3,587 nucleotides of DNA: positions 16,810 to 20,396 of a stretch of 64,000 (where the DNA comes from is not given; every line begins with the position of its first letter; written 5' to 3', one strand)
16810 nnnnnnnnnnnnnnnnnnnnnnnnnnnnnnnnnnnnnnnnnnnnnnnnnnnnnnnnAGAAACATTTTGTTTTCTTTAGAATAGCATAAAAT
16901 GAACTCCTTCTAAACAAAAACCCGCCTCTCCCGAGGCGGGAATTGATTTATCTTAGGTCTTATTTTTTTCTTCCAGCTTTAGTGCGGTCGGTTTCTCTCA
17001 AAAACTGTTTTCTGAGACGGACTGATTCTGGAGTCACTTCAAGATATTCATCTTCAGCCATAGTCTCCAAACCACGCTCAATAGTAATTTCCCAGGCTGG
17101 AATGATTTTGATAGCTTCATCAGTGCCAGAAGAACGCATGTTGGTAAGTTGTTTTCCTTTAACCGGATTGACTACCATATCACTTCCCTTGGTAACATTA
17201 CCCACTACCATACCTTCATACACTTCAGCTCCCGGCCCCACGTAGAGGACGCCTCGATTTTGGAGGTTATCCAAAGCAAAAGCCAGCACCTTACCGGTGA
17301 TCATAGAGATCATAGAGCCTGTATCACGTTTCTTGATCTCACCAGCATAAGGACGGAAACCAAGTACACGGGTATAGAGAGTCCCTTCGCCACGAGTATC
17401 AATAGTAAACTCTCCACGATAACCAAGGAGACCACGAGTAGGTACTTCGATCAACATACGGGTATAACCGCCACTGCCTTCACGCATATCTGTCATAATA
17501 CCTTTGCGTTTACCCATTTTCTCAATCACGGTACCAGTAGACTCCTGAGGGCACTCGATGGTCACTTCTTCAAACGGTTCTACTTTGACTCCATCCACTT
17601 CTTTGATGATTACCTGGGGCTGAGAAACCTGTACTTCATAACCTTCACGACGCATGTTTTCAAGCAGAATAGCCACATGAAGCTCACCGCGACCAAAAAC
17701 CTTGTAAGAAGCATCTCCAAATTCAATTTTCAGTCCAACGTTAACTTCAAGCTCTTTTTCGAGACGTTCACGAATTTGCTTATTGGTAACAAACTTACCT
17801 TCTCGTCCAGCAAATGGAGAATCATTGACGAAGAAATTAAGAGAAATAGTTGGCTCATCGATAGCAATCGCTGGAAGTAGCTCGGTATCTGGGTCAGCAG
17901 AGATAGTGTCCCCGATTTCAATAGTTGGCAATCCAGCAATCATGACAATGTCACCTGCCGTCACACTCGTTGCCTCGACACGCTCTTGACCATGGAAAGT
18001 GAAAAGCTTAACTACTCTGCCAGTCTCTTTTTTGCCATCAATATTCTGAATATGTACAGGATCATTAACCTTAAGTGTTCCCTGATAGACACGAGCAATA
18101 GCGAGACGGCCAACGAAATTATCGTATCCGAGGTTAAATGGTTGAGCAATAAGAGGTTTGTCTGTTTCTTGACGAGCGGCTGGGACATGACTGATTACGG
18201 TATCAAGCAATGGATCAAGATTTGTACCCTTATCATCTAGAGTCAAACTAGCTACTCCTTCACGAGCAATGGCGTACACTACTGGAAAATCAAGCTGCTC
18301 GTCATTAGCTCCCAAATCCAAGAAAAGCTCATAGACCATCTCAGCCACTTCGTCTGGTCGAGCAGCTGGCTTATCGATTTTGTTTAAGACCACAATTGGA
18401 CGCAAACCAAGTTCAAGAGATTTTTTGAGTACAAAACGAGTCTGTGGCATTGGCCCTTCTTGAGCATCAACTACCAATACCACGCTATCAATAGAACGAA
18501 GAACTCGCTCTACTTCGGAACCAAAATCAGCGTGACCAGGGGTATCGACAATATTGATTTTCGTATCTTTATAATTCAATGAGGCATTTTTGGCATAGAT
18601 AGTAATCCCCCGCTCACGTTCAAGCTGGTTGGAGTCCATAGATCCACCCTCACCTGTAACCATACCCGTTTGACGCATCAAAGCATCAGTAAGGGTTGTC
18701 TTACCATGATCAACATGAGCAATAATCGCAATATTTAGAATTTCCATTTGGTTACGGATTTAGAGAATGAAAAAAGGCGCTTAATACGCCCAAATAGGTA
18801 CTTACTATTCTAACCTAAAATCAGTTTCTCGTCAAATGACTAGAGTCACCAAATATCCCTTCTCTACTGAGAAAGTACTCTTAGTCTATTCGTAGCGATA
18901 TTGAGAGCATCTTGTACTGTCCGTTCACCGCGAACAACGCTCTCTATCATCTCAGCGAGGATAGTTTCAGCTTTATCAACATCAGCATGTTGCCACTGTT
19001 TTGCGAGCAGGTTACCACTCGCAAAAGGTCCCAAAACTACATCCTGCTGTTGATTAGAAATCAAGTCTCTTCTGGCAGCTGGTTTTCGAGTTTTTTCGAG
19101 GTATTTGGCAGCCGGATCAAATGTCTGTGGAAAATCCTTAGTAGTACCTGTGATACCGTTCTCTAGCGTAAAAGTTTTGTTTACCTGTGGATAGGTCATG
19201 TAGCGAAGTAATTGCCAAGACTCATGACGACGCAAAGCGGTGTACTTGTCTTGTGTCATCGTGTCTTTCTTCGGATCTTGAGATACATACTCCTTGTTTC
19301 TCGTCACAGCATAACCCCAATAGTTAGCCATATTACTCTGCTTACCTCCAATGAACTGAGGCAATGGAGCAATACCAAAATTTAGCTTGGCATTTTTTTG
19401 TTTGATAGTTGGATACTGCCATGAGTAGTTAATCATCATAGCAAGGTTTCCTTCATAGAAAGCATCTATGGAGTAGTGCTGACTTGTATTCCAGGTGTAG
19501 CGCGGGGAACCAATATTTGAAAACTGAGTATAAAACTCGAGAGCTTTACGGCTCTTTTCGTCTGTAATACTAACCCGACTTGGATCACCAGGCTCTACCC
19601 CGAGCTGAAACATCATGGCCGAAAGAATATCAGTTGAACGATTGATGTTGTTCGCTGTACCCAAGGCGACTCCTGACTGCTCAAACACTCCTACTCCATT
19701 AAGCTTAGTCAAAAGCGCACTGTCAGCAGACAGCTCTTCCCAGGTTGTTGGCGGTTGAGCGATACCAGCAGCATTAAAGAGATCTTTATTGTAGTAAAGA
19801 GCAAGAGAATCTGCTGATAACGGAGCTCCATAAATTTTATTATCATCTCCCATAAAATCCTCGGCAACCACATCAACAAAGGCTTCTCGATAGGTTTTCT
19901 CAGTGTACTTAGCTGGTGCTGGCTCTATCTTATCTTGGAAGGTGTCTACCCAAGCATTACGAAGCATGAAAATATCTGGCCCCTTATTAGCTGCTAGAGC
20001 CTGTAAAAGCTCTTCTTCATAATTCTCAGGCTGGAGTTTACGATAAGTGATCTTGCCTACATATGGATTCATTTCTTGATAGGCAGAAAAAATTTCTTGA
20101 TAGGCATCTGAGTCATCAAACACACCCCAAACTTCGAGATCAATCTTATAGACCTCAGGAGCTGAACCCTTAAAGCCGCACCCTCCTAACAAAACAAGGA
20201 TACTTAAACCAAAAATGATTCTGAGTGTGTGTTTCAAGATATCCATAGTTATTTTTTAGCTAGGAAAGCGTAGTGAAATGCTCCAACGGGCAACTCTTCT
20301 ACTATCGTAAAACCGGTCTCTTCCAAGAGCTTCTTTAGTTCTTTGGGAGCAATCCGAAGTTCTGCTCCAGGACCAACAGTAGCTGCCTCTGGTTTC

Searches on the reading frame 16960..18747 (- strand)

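Call 11: search_protein_families(library=pfam, proteins=[window:16960-18747:-], max_evalue=0.01)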
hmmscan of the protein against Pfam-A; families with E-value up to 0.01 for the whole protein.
window:16960-18747:- (595 aa): 9 families
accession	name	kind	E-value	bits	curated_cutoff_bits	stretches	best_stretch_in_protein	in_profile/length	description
PF00009.33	GTP_EFTU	-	2e-55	187.8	26.5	1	2-189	2-187/188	Elongation factor Tu GTP binding domain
PF21018.2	BipA_C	-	1.9e-39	134.3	23.8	1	476-584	1-109/110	TypA/BipA C-terminal domain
PF00679.30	EFG_C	-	8.3e-20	71.1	27.9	1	389-473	3-87/89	Elongation factor G C-terminus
PF03144.31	GTP_EFTU_D2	-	2.5e-15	57.1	30.3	1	213-282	1-72/73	Elongation factor Tu domain 2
PF22042.2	EF-G_D2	-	4.3e-12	46.4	27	1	205-283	8-82/84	Elongation factor G domain 2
PF01926.29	MMR_HSR1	-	6.3e-08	33.2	21.9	1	6-123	2-113/113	50S ribosome-binding GTPase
PF02421.24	FeoB_N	-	5.7e-06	26.4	27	1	46-164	31-146/156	Ferrous iron transport protein B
PF09439.16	SRPRB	-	0.00058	19.7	25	1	8-95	8-82/178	Signal recognition particle receptor beta subunit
PF00735.24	Septin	-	0.0011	18.7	26.2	1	4-75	5-75/280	Septin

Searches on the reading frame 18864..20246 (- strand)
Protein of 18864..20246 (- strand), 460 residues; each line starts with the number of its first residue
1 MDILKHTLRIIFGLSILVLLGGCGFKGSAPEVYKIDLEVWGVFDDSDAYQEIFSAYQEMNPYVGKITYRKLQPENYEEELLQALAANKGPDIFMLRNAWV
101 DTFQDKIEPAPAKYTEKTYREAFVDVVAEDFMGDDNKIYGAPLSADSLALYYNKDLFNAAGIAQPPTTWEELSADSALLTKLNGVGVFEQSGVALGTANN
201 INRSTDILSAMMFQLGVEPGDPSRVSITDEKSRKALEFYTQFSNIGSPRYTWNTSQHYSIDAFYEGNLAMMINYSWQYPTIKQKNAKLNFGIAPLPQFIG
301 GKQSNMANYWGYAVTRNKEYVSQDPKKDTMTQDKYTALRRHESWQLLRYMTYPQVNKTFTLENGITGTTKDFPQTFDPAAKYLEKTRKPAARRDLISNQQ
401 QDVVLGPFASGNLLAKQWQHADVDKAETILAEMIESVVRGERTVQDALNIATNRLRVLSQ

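Call 11: search_protein_families(library=pfam, proteins=[window:18864-20246:-], max_evalue=0.01)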
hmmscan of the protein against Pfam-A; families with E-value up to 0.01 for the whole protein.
window:18864-20246:- (460 aa): 2 families
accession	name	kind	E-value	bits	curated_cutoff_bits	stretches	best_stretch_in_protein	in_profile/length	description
PF01547.30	SBP_bac_1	-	2e-26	94.1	26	1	46-320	7-289/307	Bacterial extracellular solute-binding protein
PF13416.11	SBP_bac_8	-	3.4e-26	93.1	27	1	52-374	2-267/279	Bacterial extracellular solute-binding protein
